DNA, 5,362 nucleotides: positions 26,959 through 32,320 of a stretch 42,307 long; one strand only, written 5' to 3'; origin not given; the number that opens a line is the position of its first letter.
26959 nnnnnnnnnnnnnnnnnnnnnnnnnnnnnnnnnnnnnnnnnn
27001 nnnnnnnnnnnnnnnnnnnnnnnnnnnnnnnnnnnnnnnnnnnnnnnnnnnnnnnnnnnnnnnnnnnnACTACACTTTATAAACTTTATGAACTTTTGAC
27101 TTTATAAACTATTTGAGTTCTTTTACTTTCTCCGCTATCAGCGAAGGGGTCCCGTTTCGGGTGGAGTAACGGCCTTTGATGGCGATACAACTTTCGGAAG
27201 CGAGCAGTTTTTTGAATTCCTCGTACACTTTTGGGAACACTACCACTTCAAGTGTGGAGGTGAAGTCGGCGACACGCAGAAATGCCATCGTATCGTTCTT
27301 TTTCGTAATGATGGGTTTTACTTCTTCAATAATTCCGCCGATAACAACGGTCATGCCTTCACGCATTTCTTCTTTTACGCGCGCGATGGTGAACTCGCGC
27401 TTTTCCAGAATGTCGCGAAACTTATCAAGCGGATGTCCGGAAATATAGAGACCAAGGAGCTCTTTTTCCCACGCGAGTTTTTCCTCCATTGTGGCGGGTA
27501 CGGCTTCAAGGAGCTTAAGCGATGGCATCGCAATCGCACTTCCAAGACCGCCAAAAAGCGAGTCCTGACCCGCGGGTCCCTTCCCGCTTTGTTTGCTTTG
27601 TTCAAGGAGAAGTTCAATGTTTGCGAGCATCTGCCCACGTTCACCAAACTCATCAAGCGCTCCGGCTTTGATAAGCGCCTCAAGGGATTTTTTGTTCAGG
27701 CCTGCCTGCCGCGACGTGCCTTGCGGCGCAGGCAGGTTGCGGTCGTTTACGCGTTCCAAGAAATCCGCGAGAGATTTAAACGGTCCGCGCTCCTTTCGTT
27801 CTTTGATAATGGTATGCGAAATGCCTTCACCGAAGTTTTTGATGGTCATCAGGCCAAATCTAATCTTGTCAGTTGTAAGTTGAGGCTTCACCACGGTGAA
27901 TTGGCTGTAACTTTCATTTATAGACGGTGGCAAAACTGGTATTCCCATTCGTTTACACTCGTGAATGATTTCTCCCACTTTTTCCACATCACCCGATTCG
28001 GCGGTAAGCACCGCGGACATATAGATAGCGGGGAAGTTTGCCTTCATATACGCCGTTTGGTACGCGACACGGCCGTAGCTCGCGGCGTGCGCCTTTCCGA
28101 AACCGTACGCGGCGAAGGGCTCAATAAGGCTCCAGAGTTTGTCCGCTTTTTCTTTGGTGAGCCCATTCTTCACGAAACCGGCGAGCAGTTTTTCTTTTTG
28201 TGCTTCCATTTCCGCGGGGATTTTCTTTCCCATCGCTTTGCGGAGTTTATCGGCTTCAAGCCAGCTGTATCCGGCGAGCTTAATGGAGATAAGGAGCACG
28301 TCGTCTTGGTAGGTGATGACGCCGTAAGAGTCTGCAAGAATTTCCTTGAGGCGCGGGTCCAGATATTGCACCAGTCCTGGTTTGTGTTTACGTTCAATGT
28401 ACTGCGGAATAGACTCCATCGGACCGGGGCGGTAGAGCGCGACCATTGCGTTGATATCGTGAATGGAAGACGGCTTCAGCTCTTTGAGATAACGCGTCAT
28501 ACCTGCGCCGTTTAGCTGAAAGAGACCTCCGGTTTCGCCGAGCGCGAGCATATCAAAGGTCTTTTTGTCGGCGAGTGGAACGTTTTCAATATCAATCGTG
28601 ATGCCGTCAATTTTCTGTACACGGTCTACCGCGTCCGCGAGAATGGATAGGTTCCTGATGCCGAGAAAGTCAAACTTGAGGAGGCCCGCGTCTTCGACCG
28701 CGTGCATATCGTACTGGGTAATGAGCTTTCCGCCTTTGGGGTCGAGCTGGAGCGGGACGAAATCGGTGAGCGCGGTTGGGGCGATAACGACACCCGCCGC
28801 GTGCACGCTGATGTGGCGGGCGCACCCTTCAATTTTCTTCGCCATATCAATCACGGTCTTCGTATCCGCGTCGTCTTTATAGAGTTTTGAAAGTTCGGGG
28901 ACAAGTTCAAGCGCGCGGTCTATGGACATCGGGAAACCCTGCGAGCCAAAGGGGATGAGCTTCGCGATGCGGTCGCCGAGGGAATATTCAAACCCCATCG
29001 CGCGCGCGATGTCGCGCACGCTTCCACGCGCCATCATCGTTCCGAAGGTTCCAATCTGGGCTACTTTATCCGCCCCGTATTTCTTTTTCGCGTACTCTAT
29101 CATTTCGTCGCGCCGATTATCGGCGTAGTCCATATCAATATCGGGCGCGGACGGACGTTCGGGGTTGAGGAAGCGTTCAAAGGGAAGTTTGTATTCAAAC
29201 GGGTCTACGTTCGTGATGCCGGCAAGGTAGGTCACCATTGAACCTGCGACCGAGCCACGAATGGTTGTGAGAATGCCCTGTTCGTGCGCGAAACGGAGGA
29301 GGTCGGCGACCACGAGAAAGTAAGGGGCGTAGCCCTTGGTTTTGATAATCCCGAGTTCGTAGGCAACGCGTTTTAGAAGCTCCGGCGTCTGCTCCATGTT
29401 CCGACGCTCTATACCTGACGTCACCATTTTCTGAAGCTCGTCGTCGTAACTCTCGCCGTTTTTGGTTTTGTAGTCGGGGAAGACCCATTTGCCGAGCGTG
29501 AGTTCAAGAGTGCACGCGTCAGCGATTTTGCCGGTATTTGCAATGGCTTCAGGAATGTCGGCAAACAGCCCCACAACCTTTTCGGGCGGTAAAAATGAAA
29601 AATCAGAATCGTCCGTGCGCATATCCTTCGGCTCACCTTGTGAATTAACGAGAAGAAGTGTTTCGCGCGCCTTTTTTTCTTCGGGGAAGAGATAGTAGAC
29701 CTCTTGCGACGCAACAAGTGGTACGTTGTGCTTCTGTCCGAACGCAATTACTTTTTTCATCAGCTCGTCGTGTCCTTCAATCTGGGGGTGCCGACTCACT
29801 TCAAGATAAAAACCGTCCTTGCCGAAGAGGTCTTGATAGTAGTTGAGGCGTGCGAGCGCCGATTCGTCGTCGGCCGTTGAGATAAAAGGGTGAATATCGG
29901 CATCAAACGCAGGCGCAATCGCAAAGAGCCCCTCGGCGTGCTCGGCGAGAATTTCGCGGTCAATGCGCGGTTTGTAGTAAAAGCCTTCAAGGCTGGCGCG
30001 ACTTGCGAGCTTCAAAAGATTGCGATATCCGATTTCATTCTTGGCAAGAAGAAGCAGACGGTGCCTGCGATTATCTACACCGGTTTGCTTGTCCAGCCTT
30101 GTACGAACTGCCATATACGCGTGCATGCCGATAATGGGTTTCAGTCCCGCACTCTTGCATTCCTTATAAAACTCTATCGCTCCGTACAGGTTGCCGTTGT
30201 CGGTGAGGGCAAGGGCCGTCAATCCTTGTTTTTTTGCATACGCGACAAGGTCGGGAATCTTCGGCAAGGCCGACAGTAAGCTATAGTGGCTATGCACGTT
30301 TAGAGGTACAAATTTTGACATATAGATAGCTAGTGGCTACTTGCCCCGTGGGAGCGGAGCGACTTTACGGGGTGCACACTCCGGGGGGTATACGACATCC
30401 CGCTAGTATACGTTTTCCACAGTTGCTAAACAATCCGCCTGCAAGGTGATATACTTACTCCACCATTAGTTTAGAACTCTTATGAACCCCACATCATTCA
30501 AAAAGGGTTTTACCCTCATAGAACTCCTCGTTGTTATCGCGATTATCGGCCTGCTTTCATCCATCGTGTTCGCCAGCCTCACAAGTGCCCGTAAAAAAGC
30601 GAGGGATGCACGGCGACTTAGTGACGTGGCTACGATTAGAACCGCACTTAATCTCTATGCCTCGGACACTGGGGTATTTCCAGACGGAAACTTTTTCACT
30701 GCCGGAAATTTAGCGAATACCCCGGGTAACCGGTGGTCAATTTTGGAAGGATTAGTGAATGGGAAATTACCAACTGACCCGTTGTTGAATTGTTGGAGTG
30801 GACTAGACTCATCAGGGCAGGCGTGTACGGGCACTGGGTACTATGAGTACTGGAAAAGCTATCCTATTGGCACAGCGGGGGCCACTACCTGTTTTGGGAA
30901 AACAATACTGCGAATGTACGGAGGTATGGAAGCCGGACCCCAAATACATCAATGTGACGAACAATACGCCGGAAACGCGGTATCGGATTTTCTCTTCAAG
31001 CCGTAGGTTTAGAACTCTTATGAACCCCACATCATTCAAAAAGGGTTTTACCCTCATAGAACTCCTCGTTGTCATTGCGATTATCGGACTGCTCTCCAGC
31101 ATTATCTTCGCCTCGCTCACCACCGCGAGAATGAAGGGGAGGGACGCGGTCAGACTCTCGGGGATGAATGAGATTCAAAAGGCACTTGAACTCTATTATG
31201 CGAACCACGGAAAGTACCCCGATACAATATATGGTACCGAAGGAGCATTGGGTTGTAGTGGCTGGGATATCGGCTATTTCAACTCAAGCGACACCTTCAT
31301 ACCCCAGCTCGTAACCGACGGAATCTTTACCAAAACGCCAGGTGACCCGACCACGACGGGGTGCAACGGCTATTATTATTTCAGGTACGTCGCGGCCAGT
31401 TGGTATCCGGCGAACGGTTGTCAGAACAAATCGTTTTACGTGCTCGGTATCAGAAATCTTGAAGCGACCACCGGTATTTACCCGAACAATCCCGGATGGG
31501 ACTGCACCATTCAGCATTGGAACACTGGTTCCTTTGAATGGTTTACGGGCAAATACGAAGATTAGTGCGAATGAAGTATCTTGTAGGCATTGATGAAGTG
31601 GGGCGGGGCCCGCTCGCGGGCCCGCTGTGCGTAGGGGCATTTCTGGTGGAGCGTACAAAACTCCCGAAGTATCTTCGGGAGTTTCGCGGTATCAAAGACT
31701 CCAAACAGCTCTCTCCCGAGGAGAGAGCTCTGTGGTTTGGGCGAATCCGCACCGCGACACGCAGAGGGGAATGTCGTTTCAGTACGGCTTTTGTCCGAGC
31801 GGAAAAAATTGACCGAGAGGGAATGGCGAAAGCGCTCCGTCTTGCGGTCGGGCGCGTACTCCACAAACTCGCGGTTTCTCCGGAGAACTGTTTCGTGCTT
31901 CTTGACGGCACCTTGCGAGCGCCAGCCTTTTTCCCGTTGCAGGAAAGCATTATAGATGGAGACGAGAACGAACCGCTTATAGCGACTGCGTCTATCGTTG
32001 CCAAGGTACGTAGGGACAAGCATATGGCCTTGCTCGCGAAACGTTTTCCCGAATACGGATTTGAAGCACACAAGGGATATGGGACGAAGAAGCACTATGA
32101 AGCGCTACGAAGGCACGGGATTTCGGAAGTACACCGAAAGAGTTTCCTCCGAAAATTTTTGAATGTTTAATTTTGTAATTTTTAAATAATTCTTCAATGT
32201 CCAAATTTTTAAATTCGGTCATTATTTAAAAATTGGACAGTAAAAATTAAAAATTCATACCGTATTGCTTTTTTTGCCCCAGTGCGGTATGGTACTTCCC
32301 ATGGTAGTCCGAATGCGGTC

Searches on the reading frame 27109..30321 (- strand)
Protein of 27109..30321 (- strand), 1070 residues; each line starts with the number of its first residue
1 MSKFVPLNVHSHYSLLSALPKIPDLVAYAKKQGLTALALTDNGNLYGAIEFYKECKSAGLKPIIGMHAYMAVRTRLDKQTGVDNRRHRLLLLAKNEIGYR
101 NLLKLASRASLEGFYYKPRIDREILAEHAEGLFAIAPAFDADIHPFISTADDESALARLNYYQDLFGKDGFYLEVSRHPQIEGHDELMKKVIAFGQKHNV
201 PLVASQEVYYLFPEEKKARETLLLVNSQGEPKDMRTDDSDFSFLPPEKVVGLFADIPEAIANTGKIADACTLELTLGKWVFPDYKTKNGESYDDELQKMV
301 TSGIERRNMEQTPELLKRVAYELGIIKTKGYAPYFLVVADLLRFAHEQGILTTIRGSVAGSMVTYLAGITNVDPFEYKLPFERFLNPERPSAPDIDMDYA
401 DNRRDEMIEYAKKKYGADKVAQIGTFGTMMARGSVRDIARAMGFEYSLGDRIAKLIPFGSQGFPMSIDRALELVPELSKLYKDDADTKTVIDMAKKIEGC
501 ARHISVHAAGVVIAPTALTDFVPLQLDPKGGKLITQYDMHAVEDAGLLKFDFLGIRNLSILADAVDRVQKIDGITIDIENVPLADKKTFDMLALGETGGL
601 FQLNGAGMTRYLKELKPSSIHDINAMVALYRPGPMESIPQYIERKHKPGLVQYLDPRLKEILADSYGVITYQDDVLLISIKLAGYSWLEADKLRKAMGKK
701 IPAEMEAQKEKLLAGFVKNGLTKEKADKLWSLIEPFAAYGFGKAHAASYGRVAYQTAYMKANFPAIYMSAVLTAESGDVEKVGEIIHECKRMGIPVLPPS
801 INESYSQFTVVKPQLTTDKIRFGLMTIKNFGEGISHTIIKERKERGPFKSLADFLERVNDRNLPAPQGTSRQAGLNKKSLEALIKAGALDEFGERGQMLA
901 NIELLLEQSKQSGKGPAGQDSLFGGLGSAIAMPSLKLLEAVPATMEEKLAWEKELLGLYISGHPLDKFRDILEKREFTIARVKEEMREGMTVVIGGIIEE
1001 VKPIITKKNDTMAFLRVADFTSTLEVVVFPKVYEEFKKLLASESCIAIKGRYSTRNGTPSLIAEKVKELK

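Call 36: search_protein_families(library=pfam, proteins=[window:27109-30321:-], max_evalue=0.001)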
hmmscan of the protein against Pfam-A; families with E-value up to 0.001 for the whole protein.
window:27109-30321:- (1070 aa): 5 families
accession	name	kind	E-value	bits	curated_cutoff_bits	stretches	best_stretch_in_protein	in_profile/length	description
PF07733.18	DNA_pol3_alpha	-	1.5e-90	303.8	23.9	1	295-554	2-260/260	Bacterial DNA polymerase III alpha NTPase domain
PF17657.6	DNA_pol3_finger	-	8.5e-51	172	22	1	557-720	1-166/166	Bacterial DNA polymerase III alpha subunit finger domain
PF02811.25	PHP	-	4.6e-46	157.6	26.4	1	7-178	2-164/164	PHP domain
PF14579.12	HHH_6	-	4.7e-25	88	25.6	1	793-895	1-87/90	Helix-hairpin-helix motif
PF01336.31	tRNA_anti-codon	-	4e-11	43.1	27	1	992-1069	1-75/75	OB-fold nucleic acid binding domain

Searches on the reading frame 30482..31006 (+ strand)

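Call 36: search_protein_families(library=pfam, proteins=[window:30482-31006:+], max_evalue=0.001)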
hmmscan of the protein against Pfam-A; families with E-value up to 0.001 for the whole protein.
window:30482-31006:+ (174 aa): 1 family
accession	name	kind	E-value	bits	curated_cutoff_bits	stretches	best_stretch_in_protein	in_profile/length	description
PF07963.17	N_methyl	-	2.5e-08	33.6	21.2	1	7-30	4-27/27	Prokaryotic N-terminal methylation motif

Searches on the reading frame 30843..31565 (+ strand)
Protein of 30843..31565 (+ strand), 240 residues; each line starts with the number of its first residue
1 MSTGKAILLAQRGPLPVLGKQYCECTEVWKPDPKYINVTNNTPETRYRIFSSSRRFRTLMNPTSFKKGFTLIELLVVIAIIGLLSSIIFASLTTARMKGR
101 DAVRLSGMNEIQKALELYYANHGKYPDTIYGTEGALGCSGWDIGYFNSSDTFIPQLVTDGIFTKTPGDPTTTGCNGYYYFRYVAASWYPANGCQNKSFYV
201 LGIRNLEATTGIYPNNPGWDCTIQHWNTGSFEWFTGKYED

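Call 35: search_protein_families(library=pfam, proteins=[window:30843-31565:+], max_evalue=0.001)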
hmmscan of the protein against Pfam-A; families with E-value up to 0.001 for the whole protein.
window:30843-31565:+ (240 aa): 1 family
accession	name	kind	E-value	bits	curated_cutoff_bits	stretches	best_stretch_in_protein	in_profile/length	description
PF07963.17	N_methyl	-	5.6e-08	32.5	21.2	1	66-89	4-27/27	Prokaryotic N-terminal methylation motif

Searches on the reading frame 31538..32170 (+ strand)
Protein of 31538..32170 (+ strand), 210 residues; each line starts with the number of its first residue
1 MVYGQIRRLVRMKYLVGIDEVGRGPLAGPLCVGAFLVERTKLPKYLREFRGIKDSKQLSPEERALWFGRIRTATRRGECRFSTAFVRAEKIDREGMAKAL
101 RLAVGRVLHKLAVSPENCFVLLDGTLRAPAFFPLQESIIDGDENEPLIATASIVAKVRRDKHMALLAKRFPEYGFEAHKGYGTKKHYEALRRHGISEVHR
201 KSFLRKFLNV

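Call 35: search_protein_families(library=pfam, proteins=[window:31538-32170:+], max_evalue=0.001)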
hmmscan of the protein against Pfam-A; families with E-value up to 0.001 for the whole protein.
window:31538-32170:+ (210 aa): 1 family
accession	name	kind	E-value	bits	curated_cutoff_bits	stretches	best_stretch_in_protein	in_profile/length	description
PF01351.25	RNase_HII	-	9.2e-37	127.3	25.8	1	16-204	1-197/199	Ribonuclease HII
